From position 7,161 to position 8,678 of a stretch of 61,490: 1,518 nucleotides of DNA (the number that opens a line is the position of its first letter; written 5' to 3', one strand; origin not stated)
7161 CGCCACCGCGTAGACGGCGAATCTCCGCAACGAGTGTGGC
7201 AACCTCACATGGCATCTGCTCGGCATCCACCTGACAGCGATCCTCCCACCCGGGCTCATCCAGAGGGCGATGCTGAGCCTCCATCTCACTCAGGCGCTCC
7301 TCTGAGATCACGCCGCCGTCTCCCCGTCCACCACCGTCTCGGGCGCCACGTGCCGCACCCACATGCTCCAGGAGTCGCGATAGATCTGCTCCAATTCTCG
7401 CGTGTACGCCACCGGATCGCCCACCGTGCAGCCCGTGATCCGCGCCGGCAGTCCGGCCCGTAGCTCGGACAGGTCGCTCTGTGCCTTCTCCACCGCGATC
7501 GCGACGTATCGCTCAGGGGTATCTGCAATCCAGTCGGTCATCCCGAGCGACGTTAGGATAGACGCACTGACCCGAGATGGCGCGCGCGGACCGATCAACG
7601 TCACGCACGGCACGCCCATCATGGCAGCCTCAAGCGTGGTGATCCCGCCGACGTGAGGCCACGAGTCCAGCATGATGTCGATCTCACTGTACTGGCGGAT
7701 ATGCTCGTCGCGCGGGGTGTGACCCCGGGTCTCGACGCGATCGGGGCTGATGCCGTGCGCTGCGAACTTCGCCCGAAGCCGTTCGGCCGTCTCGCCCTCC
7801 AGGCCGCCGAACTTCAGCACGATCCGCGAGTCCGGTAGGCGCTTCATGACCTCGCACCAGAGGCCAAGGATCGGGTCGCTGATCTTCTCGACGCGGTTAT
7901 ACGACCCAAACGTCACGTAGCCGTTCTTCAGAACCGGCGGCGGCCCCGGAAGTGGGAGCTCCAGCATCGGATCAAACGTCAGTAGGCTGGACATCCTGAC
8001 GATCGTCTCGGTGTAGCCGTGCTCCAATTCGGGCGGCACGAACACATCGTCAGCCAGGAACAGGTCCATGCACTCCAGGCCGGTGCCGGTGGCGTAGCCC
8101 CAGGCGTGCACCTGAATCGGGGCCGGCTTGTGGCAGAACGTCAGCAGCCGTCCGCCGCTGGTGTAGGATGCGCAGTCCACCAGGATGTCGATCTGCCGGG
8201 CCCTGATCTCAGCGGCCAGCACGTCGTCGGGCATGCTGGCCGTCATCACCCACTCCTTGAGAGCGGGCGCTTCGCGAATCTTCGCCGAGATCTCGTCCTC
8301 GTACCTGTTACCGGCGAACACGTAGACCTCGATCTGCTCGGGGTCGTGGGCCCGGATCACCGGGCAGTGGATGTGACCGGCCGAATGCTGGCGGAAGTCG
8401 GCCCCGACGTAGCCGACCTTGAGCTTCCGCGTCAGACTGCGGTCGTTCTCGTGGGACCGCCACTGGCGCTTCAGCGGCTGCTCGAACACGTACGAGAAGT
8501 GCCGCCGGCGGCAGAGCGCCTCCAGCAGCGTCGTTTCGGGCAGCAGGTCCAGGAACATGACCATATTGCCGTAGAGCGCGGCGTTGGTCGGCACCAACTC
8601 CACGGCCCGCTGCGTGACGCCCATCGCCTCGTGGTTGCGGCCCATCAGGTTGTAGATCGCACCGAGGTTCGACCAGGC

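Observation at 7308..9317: OGT/SPINDLY-like TPR-GT41 glycosyltransferase embedded in the virion structural operon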

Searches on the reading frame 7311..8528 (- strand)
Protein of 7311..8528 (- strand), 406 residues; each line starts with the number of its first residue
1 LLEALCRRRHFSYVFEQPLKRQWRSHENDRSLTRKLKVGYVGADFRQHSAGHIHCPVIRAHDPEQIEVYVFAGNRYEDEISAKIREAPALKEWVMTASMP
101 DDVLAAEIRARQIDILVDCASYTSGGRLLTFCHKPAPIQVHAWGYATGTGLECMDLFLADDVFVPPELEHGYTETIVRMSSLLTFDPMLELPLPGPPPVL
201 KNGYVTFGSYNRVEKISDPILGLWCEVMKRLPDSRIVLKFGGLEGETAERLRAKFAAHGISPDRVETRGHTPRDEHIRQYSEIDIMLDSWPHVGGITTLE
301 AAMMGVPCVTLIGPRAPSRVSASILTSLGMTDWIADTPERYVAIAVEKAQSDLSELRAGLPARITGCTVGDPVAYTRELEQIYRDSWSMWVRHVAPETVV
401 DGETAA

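Call 24: search_solved_structures(query=window:7311-8528:-, max_evalue=0.00001, show_alignments=5)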
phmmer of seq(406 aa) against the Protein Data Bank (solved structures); distinct sequences matched with E-value up to 0.00001: 19.
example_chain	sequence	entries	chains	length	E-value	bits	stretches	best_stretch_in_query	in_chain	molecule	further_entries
5djs_A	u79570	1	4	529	4.1e-56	193.7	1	33-388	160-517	Tetratricopeptide TPR_2 repeat protein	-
7y4i_A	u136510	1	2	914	2.3e-52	181.4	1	19-396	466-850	Probable UDP-N-acetylglucosamine--peptide N-acetylglucosaminyltransferase SPINDLY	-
8dtf_A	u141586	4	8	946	6.2e-52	180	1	19-396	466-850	Probable UDP-N-acetylglucosamine--peptide N-acetylglucosaminyltransferase SPINDLY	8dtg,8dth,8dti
5a01_A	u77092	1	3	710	1.4e-34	122.8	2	202-396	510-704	O-GLYCOSYLTRANSFERASE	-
6q4m_A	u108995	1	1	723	1.8e-34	122.4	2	205-397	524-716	UDP-N-acetylglucosamine--peptide N-acetylglucosaminyltransferase 110 kDa subunit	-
6ibo_A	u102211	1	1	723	2.5e-34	122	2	205-397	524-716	UDP-N-acetylglucosamine--peptide N-acetylglucosaminyltransferase 110 kDa subunit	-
6tka_AAA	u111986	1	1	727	3.2e-34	121.6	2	205-397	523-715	UDP-N-acetylglucosamine--peptide N-acetylglucosaminyltransferase 110 kDa subunit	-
5npr_A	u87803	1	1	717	3.3e-34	121.6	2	205-397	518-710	UDP-N-acetylglucosamine--peptide N-acetylglucosaminyltransferase 110 kDa subunit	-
5nps_A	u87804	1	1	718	3.3e-34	121.6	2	205-397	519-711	UDP-N-acetylglucosamine--peptide N-acetylglucosaminyltransferase 110 kDa subunit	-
8cm9_A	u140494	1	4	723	3.4e-34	121.5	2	205-397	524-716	UDP-N-acetylglucosamine--peptide N-acetylglucosaminyltransferase 110 kDa subunit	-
3pe3_A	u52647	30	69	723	3.4e-34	121.5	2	205-397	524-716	UDP-N-acetylglucosamine--peptide N-acetylglucosaminyltransferase 110 kDa subunit | UDP-N-ACETYLGLUCOSAMINE--PEPTIDE N-ACETYLGLUCOSAMINYL TRANSFERASE 110 KDA SUB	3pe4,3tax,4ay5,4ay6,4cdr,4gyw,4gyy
5lvv_A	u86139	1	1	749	3.6e-34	121.5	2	205-397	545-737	UDP-N-acetylglucosamine--peptide N-acetylglucosaminyltransferase 110 kDa subunit,UDP-N-ace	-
5lwv_A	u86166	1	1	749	3.6e-34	121.5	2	205-397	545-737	Host cell factor 1,UDP-N-acetylglucosamine--peptide N-acetylglucosaminyltransferase 110 kD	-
7yeh_B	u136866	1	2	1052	1e-33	120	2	205-397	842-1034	UDP-N-acetylglucosamine--peptide N-acetylglucosaminyltransferase 110 kDa subunit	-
7yea_A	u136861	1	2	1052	1e-33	120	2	205-397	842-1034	UDP-N-acetylglucosamine--peptide N-acetylglucosaminyltransferase 110 kDa subunit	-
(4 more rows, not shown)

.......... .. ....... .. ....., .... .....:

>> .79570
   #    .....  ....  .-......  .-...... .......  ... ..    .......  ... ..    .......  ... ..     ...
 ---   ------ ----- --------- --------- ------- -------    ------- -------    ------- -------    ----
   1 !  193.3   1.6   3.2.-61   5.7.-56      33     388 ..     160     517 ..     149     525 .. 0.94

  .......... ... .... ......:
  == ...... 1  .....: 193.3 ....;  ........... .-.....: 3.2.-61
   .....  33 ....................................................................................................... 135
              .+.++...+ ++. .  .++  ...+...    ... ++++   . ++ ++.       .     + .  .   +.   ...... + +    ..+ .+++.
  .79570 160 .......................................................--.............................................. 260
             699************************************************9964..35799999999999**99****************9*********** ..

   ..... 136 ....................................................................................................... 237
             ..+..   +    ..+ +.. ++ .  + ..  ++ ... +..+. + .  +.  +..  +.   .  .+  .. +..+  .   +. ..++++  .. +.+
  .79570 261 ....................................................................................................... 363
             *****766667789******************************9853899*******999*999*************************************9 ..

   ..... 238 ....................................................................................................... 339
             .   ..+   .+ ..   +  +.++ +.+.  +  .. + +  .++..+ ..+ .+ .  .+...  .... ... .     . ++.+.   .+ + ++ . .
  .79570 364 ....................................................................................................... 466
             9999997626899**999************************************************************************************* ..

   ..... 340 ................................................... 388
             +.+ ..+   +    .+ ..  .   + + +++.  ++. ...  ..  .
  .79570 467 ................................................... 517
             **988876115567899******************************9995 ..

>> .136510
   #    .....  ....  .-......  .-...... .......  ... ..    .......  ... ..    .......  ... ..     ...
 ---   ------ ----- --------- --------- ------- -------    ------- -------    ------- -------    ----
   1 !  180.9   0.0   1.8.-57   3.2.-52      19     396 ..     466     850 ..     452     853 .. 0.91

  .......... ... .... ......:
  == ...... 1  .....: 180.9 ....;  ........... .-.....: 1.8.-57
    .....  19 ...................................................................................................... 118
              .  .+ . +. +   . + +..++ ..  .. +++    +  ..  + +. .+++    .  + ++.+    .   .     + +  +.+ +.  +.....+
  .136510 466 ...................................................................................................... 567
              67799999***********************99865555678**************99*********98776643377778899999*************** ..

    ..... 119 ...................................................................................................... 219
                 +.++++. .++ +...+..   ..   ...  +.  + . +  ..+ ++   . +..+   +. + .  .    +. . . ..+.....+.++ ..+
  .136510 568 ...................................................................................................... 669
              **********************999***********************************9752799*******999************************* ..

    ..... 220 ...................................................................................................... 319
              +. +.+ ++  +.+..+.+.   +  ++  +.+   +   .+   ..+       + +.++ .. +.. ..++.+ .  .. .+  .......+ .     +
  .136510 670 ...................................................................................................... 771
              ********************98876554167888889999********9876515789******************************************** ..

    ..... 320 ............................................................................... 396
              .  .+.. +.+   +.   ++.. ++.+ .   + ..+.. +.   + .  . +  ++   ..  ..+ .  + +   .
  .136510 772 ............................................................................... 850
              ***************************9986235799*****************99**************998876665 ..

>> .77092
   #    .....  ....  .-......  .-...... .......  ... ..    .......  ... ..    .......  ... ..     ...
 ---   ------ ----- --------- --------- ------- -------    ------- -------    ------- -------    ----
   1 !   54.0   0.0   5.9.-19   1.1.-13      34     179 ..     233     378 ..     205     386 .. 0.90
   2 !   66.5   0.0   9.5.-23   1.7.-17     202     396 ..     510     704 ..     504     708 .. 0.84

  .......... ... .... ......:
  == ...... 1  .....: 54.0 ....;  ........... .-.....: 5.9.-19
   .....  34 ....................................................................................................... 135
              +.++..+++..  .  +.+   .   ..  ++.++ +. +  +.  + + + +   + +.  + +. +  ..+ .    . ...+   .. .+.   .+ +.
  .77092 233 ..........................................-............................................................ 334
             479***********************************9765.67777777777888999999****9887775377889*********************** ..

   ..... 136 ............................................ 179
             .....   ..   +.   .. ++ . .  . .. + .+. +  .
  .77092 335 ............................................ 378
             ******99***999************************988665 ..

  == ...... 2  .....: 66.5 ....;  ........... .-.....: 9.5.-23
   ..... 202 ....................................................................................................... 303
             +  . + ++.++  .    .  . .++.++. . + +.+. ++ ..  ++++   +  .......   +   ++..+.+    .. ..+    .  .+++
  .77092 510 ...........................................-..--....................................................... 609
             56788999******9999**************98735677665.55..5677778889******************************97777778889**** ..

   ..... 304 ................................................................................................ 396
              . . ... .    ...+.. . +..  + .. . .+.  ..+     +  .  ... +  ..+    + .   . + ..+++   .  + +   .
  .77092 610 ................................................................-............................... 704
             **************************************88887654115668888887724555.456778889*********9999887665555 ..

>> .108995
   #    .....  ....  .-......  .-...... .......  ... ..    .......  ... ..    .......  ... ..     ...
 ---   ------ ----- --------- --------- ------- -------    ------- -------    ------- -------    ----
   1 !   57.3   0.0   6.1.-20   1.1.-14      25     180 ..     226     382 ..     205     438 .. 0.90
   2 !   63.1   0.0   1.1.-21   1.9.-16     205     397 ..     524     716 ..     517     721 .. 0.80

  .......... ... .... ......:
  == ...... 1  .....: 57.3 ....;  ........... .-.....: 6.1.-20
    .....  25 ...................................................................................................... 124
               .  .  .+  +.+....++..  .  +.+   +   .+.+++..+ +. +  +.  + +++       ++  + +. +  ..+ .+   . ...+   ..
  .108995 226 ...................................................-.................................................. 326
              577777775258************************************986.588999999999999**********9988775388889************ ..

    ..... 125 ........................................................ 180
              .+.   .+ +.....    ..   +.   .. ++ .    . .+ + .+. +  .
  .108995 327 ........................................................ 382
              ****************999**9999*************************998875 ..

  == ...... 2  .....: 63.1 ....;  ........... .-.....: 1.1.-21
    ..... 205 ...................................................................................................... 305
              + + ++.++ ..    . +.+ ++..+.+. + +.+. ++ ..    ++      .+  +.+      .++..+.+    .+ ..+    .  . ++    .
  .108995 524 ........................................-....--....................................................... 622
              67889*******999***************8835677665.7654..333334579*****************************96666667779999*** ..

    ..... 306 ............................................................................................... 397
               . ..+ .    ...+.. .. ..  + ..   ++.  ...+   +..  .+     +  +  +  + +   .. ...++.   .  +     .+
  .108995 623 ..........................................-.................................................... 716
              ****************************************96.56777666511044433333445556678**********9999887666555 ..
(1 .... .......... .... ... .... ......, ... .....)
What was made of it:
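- On O-GlcNAc transferase in the strict sense (metazoan OGT/SEC type): The hOGT alignment splits into query 25-180 and 205-397 of the catalytic fragment, with ~140 OGT residues unmatched (call 24).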

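Call 78: search_dna_similar(query=window:7350-8438:-, collection=phages, mode=protein, max_evalue=1, max_rows=15)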
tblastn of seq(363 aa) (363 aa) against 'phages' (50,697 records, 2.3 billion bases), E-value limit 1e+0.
No match.
